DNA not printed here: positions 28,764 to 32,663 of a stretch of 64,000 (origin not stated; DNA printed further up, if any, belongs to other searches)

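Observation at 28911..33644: Giant protein architecture: five-fold 38-aa helical tandem repeats, an unknown central domain and a C-terminal HAD-like phosphatase signature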

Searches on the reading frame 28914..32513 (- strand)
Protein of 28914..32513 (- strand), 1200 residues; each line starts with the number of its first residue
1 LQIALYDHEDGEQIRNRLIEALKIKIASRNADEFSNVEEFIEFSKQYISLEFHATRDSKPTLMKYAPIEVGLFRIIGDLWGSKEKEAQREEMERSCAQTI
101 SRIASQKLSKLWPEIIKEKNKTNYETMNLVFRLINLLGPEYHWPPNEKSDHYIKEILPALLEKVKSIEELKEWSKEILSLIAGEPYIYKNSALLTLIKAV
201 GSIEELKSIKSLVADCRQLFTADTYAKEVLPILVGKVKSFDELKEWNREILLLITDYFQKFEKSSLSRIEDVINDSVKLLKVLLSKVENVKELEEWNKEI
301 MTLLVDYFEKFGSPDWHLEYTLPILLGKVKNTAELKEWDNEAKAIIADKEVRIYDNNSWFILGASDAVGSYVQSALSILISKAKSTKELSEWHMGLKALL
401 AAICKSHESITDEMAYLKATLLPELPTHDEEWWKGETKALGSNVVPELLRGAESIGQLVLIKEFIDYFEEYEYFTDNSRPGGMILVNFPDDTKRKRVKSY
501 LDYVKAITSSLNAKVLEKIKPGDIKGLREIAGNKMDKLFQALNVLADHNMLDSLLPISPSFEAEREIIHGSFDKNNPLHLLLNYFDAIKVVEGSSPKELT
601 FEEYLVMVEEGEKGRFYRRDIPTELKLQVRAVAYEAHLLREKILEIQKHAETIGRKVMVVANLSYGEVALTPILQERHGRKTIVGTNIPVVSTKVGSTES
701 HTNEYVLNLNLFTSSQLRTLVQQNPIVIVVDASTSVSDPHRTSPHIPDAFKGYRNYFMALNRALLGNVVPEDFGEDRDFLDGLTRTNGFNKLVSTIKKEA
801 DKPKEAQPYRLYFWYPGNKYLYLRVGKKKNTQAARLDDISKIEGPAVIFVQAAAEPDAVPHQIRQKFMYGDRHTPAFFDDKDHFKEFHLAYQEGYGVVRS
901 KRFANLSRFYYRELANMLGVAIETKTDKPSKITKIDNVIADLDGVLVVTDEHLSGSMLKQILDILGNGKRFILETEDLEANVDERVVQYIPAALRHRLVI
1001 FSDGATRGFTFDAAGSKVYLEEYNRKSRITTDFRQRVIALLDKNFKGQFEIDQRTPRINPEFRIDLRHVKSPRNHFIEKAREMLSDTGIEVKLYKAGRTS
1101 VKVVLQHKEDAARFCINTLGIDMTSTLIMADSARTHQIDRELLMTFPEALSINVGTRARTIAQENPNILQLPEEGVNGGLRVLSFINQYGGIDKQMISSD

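Call 24: search_protein_representatives(protein=window:28914-32513:-)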
Query: 1200 residues. Proteins with E-value up to 0.001 (for the whole library): 213; up to 1e-10: 168; up to 1e-30: 76. The best 150 are listed.
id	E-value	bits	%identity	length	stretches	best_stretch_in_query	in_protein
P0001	0.0e+00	2688.7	100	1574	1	1-1200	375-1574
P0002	4.4e-247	839.2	55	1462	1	516-1197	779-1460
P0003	1.7e-228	777.7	46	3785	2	551-1197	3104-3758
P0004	4.4e-193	660.4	39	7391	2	563-1198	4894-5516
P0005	2.2e-191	654.8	49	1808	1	566-1199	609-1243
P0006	2.4e-176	605.0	46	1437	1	562-1194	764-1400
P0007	5.9e-175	600.4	46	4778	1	559-1195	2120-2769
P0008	9.0e-172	589.8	46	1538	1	564-1188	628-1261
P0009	7.0e-167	573.6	45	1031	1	549-1197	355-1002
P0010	4.7e-165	567.6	43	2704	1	557-1192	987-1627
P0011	4.7e-164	564.3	45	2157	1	565-1197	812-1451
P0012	1.7e-163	562.4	46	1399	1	566-1185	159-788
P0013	1.9e-158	545.7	43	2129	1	550-1193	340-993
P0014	7.1e-156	537.2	45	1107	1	552-1191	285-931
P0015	3.9e-153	528.1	46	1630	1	562-1192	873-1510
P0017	1.1e-146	506.7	43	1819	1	565-1192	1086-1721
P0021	1.0e-140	486.9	41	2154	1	562-1186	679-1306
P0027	4.9e-91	322.4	46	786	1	551-908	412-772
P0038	1.1e-57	212.0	32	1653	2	566-887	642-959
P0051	4.7e-36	140.4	33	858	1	567-903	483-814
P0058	2.2e-33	131.5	34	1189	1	937-1190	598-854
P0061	6.5e-33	130.0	34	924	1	569-903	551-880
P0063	6.8e-33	129.9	32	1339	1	567-896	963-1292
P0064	8.9e-33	129.5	30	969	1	565-896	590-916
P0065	1.1e-32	129.3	32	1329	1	560-921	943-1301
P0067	2.4e-32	128.1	31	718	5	149-347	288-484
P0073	2.7e-31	124.6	32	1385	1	567-897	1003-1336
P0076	9.1e-31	122.9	33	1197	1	569-897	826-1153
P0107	4.1e-25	104.1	36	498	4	204-347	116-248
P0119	2.5e-20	88.3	29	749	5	148-348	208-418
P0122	4.0e-20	87.6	29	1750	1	933-1187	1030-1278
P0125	1.9e-19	85.4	31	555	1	933-1182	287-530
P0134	1.0e-17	79.6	26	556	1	930-1191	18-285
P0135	3.7e-17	77.8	31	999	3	150-308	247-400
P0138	1.0e-16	76.4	32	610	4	152-352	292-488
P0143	8.8e-16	73.2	31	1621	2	150-353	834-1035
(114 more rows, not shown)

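Call 27: search_protein_families(library=pfam, alignment_id=A1, max_evalue=0.001)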
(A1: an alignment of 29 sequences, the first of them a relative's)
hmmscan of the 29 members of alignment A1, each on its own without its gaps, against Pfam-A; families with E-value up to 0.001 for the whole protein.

A. member 1, P0002 (1462 aa): 1 family
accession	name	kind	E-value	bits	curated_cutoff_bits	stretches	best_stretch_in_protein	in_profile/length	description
PF01816.23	LRV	-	0.00021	21.9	21.6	0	542-559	5-22/26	Leucine rich repeat variant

B. families by the number of members that match (of 29 scanned): 19 families
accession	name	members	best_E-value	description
PF08282.18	Hydrolase_3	6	1.7e-06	haloacid dehalogenase-like hydrolase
PF13646.12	HEAT_2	4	2.4e-46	HEAT repeats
PF02985.28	HEAT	3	1.1e-20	HEAT repeat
PF13513.12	HEAT_EZ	3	8.9e-10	HEAT-like repeat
PF03130.22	HEAT_PBS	2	1.8e-24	PBS lyase HEAT-like repeat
PF18306.6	LDcluster4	2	5e-09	SLOG cluster4 family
PF05116.19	S6PP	2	2.3e-05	Sucrose-6F-phosphate phosphohydrolase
PF02636.23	Methyltransf_28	1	3e-49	Putative S-adenosyl-L-methionine-dependent methyltransferase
PF01381.28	HTH_3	1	8.1e-26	Helix-turn-helix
PF12844.13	HTH_19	1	1.3e-14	Helix-turn-helix domain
PF13560.12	HTH_31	1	6.7e-14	Helix-turn-helix domain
PF00156.33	Pribosyltran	1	4.5e-12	Phosphoribosyl transferase domain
PF13384.12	HTH_23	1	4.3e-07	Homeodomain-like domain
PF00514.29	Arm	1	1.6e-06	Armadillo/beta-catenin-like repeat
PF13443.12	HTH_26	1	4.4e-06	Cro/C1-type HTH DNA-binding domain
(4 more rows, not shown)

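Call 33: find_encoding_contigs(protein=P0027, flank=10000)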
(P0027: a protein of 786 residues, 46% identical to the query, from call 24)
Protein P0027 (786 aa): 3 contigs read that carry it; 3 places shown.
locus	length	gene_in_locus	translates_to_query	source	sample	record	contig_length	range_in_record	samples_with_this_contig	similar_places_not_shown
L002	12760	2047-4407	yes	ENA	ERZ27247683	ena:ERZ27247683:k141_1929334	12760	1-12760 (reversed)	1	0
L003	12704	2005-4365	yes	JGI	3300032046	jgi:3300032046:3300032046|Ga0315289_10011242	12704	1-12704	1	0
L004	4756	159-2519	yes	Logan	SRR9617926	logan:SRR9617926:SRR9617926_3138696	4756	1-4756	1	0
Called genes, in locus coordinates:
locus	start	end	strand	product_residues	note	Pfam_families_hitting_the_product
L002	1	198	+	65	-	?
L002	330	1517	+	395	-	PF00933:Glyco_hydro_3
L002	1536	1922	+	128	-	-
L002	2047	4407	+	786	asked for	-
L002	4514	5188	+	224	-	-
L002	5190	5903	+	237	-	-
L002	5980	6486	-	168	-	PF07894:SACK1 (weak), PF13091:PLDc_2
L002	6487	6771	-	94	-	PF01541:GIY-YIG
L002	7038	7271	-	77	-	-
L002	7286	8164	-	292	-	-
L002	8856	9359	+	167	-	-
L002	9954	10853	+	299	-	PF01972:SDH_protease, PF25145:NfeD1b_N (weak)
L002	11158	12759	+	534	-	?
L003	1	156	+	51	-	?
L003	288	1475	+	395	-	PF00933:Glyco_hydro_3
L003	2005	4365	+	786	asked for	-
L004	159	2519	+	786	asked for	-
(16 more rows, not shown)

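Call 34: find_encoding_contigs(protein=P0009, flank=10000)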
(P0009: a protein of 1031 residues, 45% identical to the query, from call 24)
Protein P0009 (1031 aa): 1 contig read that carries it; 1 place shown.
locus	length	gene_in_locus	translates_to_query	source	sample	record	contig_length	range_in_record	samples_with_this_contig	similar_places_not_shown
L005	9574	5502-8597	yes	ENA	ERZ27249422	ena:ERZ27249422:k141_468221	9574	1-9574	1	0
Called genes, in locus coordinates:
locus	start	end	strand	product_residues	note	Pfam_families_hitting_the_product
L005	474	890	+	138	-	PF00472:RF-1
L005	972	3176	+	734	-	PF00403:HMA, PF00122:E1-E2_ATPase, PF00702:Hydrolase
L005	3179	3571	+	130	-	PF01880:Desulfoferrodox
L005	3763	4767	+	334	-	PF04055:Radical_SAM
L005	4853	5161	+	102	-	PF02311:AraC_binding (weak), PF07883:Cupin_2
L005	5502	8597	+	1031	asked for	PF02985:HEAT (faint), PF13513:HEAT_EZ (weak), PF13646:HEAT_2 (weak)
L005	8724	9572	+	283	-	?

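Call 48: search_protein_families(library=pfam, proteins=[P0063, P0065, P0073, P0061, P0064, P0051, P0076, P0038], max_evalue=0.01)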
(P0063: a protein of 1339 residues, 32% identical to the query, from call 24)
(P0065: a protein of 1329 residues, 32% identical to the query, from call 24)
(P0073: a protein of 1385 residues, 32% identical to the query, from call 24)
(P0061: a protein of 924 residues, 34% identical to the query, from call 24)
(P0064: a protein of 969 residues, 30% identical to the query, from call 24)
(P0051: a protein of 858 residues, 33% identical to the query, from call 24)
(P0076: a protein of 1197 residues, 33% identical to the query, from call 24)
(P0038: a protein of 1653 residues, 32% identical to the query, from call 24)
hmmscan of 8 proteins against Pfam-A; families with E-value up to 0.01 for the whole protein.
P0063 (1339 aa): 0 families

P0065 (1329 aa): 0 families

P0073 (1385 aa): 0 families

P0061 (924 aa): 1 family
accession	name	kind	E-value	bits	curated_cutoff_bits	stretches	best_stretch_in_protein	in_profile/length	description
PF19970.4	VMAP-M9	-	0.0078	16.8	27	0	214-296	38-118/135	vWA-MoxR associated protein middle region (VMAP-M) 9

P0064 (969 aa): 0 families

P0051 (858 aa): 0 families

P0076 (1197 aa): 0 families

P0038 (1653 aa): 21 families
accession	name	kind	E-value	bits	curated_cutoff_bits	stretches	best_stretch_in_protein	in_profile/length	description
PF13646.12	HEAT_2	-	8.8e-71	234.7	27.7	5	7-77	1-73/88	HEAT repeats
PF02985.28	HEAT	-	7.2e-49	159.5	23.5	4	7-32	2-27/31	HEAT repeat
PF03130.22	HEAT_PBS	-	1.3e-37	124.3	20.9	3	82-108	1-27/27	PBS lyase HEAT-like repeat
PF13513.12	HEAT_EZ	-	2.9e-23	82.3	27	1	80-121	1-52/55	HEAT-like repeat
PF00514.29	Arm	-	8.2e-14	51.5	20.6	0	1223-1250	12-38/41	Armadillo/beta-catenin-like repeat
PF12717.13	Cnd1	-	4.5e-11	43.5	26.4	0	66-195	21-146/162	non-SMC mitotic condensation complex subunit 1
PF01602.26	Adaptin_N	-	7e-11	41.8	37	1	1097-1243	235-395/524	Adaptin N terminal region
PF25786.1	HEAT_GCN1_C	-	5.5e-08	33.4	27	1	73-130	34-100/151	GCN1-like, C-terminal HEAT repeats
PF24987.1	HEAT_EF3_N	-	1.8e-06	28.5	32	0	98-129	66-97/169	EF3 N-terminal HEAT repeat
PF25151.1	TPR_Trm732_C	-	2.7e-06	27.8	27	0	5-45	97-137/159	Trm732, C-terminal TPR repeats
PF21581.3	SCD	-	4.1e-06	27.4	27.5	0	105-132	38-65/75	Stromalin conservative domain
PF24492.1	HEAT_ECM29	-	1.2e-05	25.9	27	0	1099-1134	120-155/160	Proteasome adapter and scaffold protein ECM29, HEAT-repeat domain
PF12755.13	Vac14_Fab1_bd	-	4.2e-05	24.5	22.1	0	99-130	29-60/97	Vacuolar 14 Fab1-binding region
PF21547.3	TTI1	-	0.00033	20.9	27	0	102-129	4-31/90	TELO2-interacting protein 1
PF20168.4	PDS5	-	0.00054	18.3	27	1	1030-1148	288-418/1053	Sister chromatid cohesion protein PDS5 protein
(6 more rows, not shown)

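Call 71: search_protein_families(library=pfam, proteins=[P0003, P0010, P0013, P0058], max_evalue=0.0001)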
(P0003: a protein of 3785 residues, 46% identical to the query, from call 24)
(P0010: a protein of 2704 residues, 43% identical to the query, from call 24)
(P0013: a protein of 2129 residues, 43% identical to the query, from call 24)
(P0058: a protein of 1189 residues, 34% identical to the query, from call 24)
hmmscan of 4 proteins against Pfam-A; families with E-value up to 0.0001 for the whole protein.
P0003 (3785 aa): 1 family
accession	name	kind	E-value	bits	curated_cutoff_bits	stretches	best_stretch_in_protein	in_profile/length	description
PF13384.12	HTH_23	-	4.3e-07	30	24.6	0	1345-1379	9-42/50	Homeodomain-like domain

P0010 (2704 aa): 1 family
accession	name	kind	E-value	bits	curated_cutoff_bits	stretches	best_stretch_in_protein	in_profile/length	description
PF18306.6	LDcluster4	-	5e-09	36.4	26.3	1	1670-1809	3-125/151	SLOG cluster4 family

P0013 (2129 aa): 5 families
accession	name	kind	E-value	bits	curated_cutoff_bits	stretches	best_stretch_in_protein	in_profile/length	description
PF01381.28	HTH_3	-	8.1e-26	90.3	23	2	1454-1501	4-51/55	Helix-turn-helix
PF12844.13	HTH_19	-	1.3e-14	54.2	30.2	1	1529-1586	4-61/64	Helix-turn-helix domain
PF13560.12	HTH_31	-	6.7e-14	52.4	27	1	1525-1583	2-61/64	Helix-turn-helix domain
PF13443.12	HTH_26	-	4.4e-06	27.3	22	0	1460-1507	11-59/63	Cro/C1-type HTH DNA-binding domain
PF13413.12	HTH_25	-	3.6e-05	23.9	24.6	0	1530-1560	3-33/62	Helix-turn-helix domain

P0058 (1189 aa): 1 family
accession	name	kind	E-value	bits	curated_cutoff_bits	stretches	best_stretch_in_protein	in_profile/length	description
PF00156.33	Pribosyltran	-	4.5e-12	46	26.3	1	475-590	29-127/158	Phosphoribosyl transferase domain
